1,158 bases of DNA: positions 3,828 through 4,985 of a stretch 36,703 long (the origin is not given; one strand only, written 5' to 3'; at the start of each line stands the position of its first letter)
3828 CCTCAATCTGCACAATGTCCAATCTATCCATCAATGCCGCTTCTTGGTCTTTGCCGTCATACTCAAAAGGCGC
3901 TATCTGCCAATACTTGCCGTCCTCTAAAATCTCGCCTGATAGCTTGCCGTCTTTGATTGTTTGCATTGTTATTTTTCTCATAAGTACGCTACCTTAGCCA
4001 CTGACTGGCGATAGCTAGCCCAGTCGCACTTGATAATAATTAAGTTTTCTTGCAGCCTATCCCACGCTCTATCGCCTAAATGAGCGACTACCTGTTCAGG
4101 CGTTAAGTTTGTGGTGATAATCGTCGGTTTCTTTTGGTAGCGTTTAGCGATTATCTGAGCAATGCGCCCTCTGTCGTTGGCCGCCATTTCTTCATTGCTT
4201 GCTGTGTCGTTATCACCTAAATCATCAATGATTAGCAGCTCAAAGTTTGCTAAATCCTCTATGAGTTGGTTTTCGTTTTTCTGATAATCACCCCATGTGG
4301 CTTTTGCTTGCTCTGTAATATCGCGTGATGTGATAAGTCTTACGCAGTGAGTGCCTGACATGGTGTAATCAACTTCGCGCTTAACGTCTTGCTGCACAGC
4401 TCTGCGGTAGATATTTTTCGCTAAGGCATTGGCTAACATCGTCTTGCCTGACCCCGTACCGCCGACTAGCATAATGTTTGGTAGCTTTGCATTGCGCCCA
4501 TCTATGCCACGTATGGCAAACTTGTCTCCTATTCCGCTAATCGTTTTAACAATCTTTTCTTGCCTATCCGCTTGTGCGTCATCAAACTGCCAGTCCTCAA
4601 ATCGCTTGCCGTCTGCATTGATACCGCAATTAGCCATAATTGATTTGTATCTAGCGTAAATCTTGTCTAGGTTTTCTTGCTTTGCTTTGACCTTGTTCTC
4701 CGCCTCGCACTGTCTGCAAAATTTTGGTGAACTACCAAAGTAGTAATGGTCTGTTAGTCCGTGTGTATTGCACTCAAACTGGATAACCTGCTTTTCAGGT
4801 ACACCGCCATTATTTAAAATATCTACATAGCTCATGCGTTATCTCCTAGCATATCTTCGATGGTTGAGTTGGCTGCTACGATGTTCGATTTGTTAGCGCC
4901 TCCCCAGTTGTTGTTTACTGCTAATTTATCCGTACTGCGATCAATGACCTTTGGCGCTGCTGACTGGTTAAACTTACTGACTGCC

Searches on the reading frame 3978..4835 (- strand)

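Call 8: search_protein_families(library=pfam, proteins=[window:3978-4835:-], max_evalue=0.01)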
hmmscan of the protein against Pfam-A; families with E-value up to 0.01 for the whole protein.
window:3978-4835:- (285 aa): 15 families
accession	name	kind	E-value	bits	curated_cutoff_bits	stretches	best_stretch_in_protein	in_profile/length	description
PF01695.23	IstB_IS21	-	2e-14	54.1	24.1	1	77-277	62-232/238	IstB-like ATP binding protein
PF05729.18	NACHT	-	4.7e-06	27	26.7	1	121-242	3-127/167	NACHT domain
PF00004.35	AAA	-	9.8e-06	26.5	21.2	1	121-254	1-119/131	ATPase family associated with various cellular activities (AAA)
PF04851.21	ResIII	-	1.2e-05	25.7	22.5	1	87-191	7-83/164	Type III restriction enzyme, res subunit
PF04665.18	Pox_A32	-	0.00011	22.2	22.8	1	120-226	15-127/242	Poxvirus A32 protein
PF13191.12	AAA_16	-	0.00016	22.6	32.6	1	118-180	24-85/167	AAA ATPase domain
PF13521.12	AAA_28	-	0.00016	22.4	27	1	121-226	2-85/164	AAA domain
PF09848.15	SLFN-g3_helicase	-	0.00097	18.9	24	1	124-204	7-86/354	Schlafen group 3, DNA/RNA helicase domain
PF20720.3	nSTAND3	-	0.003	17.7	27.2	0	121-242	20-110/155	Novel STAND NTPase 3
PF00910.28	RNA_helicase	-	0.0033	18.3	21.5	0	121-197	1-49/105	RNA helicase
PF00005.33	ABC_tran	-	0.0047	18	25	0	121-146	14-39/137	ABC transporter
PF13238.12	AAA_18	-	0.0057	17.5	29.4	0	121-206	1-80/128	AAA domain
PF01078.27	Mg_chelatase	-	0.0062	16.4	20.3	1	120-142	24-46/207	Magnesium chelatase, subunit ChlI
PF00308.24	Bac_DnaA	-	0.0063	17.2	23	0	120-265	36-159/162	Bacterial DnaA ATPAse domain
PF13479.12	AAA_24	-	0.0095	16.2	27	0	120-209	4-76/195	AAA domain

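Call 9: search_protein_families(library=phrogs, proteins=[window:3978-4835:-], max_evalue=0.01)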
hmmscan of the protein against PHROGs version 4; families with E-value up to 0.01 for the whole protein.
window:3978-4835:- (285 aa): 12 families
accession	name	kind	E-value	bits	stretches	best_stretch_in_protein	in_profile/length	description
phrog_50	-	DNA, RNA and nucleotide metabolism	1.9e-44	153.7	1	17-282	273-516/570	DnaC-like helicase loader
phrog_3277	-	DNA, RNA and nucleotide metabolism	2.4e-28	100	1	115-280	7-157/168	DnaC-like helicase loader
phrog_26922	-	DNA, RNA and nucleotide metabolism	2.4e-08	35.5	1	191-280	5-90/92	DnaC-like helicase loader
phrog_27475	-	unknown function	3.1e-06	26.9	1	119-249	443-550/599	-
phrog_15321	-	unknown function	5.7e-06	27.4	1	195-260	5-71/93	-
phrog_168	-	DNA, RNA and nucleotide metabolism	2.3e-05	25.2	1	116-163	40-87/314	clamp loader of DNA polymerase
phrog_4339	-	unknown function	0.0008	19.6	1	115-141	48-74/552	-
phrog_2107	-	other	0.002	18.8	1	118-146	3-31/201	thymidylate kinase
phrog_1366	-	unknown function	0.0033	18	0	114-204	10-96/307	-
phrog_4871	-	other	0.0042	16.6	1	109-143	487-521/764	ATP-dependent protease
phrog_10093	-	tail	0.0059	15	1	111-222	1260-1360/1899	tail length tape measure protein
phrog_5846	-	DNA, RNA and nucleotide metabolism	0.0066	16.8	1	115-150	35-70/380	clamp loader of DNA polymerase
